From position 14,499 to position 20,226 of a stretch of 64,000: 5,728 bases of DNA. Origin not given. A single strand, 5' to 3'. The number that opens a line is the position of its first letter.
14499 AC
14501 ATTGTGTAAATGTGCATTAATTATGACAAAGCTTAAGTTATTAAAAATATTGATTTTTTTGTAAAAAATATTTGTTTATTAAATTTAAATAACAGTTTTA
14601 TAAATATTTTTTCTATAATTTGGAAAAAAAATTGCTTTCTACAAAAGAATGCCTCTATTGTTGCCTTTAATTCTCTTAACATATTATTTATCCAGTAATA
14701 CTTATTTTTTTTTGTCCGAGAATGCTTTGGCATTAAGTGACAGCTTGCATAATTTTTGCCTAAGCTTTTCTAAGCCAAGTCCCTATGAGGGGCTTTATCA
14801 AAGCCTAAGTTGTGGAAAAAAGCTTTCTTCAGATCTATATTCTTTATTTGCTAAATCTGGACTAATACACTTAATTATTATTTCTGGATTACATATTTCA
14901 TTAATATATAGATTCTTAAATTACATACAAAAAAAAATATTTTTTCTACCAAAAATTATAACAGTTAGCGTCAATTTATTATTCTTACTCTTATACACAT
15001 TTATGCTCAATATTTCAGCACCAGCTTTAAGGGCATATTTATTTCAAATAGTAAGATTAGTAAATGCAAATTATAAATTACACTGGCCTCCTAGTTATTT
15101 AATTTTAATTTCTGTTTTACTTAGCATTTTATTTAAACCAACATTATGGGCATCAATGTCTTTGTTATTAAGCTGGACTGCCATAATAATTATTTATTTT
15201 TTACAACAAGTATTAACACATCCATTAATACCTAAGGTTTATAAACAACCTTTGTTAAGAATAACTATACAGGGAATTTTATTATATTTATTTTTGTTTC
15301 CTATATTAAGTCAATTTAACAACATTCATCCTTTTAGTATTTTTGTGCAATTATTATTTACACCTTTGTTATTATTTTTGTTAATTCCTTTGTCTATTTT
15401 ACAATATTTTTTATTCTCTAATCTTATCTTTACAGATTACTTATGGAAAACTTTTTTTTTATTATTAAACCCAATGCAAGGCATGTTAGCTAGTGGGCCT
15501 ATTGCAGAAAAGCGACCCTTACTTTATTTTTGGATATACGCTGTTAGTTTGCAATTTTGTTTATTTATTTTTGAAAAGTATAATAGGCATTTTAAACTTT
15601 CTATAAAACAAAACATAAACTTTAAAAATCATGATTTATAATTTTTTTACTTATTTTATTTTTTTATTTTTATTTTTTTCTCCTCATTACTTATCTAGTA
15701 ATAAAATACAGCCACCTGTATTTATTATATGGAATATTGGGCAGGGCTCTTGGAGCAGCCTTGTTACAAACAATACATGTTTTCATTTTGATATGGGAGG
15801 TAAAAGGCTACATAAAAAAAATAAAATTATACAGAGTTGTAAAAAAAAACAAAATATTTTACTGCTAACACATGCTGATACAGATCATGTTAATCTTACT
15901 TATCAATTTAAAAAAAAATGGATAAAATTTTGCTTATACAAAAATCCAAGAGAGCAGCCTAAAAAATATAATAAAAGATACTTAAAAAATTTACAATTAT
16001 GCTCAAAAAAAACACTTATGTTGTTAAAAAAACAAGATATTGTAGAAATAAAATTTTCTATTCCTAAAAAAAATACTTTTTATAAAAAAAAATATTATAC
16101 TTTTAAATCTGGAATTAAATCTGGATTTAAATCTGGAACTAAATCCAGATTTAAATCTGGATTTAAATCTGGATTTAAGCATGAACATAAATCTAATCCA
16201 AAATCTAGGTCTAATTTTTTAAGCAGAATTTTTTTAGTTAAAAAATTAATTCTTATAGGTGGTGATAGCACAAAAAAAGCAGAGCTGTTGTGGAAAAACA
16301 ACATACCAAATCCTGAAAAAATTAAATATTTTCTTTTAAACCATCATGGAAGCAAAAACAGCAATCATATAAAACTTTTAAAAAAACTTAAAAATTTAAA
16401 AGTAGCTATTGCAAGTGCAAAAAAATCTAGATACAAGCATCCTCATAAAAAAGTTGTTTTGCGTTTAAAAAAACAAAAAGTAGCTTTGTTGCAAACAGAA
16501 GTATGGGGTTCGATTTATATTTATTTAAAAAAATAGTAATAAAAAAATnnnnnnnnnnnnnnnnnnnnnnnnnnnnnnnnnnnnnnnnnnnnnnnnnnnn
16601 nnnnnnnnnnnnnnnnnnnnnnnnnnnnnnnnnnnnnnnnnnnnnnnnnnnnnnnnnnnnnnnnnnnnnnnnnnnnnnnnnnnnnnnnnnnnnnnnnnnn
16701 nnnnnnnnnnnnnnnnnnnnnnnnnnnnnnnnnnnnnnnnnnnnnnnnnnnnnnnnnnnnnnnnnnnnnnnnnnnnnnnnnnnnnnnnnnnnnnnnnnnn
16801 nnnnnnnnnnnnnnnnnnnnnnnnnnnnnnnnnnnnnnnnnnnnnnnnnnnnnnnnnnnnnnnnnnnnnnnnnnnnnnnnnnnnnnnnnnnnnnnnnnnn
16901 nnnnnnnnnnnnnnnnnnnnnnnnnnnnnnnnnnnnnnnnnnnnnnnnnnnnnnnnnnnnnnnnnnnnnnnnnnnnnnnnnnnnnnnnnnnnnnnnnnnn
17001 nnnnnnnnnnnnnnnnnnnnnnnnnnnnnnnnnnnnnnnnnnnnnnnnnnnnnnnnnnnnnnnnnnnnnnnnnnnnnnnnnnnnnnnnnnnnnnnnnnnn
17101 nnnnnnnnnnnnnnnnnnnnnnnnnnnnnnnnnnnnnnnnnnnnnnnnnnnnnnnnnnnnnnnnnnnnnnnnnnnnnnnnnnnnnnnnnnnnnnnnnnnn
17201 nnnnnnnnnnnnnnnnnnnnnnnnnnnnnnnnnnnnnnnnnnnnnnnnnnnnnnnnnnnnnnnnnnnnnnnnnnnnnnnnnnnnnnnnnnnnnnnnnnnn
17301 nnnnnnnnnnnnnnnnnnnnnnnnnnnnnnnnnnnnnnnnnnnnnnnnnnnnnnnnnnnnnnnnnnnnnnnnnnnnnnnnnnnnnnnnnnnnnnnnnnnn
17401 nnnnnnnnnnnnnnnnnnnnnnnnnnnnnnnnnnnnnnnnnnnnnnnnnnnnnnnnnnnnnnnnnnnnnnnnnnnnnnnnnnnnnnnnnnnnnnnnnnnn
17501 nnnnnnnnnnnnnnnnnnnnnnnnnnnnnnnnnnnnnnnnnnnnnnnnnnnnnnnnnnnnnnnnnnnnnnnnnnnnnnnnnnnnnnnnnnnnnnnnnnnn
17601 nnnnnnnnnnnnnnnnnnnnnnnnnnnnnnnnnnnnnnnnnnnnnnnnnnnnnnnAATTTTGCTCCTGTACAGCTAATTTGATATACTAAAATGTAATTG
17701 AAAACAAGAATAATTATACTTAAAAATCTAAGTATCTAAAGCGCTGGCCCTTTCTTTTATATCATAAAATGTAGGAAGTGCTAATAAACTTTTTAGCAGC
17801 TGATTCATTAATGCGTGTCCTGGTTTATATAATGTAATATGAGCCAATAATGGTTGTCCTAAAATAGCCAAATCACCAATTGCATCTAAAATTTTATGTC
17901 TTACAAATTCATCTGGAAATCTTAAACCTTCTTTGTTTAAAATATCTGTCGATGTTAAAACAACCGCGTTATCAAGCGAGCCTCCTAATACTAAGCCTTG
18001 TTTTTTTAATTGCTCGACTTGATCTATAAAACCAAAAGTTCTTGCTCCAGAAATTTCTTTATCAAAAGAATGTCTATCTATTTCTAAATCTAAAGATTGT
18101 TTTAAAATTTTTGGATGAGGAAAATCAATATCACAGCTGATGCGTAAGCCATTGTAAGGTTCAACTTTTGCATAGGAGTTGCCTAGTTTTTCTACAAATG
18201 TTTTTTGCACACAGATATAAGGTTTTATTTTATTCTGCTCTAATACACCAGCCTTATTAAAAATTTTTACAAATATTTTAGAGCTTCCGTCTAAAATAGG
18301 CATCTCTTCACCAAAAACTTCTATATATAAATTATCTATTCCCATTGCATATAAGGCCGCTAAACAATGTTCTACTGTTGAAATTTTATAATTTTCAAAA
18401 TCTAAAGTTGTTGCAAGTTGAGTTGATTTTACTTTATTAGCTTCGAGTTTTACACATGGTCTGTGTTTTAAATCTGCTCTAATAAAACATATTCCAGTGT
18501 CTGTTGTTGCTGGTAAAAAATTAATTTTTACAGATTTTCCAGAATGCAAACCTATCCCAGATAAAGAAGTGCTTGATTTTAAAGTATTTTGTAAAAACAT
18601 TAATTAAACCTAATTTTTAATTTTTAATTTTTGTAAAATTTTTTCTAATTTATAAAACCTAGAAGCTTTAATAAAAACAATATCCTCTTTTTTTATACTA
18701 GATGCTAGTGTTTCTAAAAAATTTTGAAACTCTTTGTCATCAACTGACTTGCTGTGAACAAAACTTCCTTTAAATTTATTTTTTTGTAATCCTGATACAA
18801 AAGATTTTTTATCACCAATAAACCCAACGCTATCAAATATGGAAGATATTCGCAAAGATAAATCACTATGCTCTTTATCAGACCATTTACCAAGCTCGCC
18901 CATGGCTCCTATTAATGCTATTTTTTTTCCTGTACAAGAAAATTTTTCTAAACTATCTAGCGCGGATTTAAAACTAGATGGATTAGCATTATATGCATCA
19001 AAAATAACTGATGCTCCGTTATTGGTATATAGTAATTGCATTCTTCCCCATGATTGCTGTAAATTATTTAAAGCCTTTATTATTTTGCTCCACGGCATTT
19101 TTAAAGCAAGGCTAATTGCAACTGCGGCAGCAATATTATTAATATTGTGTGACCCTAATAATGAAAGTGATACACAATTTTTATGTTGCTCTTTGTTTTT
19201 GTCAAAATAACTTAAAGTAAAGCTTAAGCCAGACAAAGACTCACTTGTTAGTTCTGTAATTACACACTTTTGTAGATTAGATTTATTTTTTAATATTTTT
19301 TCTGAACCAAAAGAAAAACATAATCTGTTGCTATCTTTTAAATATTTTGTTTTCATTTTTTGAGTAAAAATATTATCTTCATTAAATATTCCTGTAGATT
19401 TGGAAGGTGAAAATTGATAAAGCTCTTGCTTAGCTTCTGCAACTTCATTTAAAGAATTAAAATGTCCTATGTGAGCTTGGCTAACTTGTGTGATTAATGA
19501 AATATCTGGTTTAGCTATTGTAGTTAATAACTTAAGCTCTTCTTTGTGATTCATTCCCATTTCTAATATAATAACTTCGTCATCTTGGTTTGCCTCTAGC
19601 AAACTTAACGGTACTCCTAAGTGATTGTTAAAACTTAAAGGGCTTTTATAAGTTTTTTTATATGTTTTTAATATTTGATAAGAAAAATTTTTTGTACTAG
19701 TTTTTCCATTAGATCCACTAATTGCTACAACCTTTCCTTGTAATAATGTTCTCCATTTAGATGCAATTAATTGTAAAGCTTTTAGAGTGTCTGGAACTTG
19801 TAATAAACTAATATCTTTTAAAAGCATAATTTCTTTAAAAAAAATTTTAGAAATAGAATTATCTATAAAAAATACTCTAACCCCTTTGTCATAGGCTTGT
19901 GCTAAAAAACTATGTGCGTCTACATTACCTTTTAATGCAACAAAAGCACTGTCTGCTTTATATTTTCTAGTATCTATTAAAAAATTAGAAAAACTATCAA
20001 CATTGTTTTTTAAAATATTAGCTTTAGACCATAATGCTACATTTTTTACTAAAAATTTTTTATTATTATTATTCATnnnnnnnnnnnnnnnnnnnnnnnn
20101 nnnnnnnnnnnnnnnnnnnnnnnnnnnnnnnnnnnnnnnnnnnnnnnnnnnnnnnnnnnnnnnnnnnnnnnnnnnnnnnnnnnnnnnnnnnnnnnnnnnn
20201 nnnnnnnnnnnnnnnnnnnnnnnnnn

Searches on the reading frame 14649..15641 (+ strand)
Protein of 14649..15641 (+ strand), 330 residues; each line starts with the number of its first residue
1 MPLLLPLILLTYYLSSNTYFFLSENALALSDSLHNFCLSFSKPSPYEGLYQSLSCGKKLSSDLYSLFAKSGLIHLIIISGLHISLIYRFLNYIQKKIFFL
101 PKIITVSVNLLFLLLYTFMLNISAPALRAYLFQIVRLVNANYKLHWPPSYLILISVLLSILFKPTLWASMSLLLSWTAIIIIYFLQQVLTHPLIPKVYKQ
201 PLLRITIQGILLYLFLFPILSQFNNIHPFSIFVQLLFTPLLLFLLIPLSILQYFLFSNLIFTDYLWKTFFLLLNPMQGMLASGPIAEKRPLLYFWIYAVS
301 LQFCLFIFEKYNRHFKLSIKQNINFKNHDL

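Call 92: search_protein_families(library=pfam, proteins=[window:14649-15641:+], max_evalue=0.0001)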
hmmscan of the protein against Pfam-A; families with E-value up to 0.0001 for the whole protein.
window:14649-15641:+ (330 aa): 1 family
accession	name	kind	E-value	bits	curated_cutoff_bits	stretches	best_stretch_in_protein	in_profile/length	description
PF03772.21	Competence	-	4.9e-28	98.7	23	1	57-304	7-264/270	Competence protein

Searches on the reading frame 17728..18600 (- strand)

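Call 92: search_protein_families(library=pfam, proteins=[window:17728-18600:-], max_evalue=0.0001)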
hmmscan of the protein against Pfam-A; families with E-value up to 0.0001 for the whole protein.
window:17728-18600:- (290 aa): 1 family
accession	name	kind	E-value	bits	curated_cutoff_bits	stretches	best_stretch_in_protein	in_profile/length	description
PF03331.19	LpxC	-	7.4e-101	337.6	27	1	4-273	1-267/268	UDP-3-O-acyl N-acetylglycosamine deacetylase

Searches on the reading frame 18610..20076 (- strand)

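Call 92: search_protein_families(library=pfam, proteins=[window:18610-20076:-], max_evalue=0.0001)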
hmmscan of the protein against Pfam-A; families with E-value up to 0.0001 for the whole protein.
window:18610-20076:- (488 aa): 2 families
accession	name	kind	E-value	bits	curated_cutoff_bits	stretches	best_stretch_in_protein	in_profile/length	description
PF08245.18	Mur_ligase_M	-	1.8e-35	123.1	24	1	119-321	1-199/200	Mur ligase middle domain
PF02875.26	Mur_ligase_C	-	1.1e-15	59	28.4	1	344-473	1-127/127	Mur ligase, glutamate ligase domain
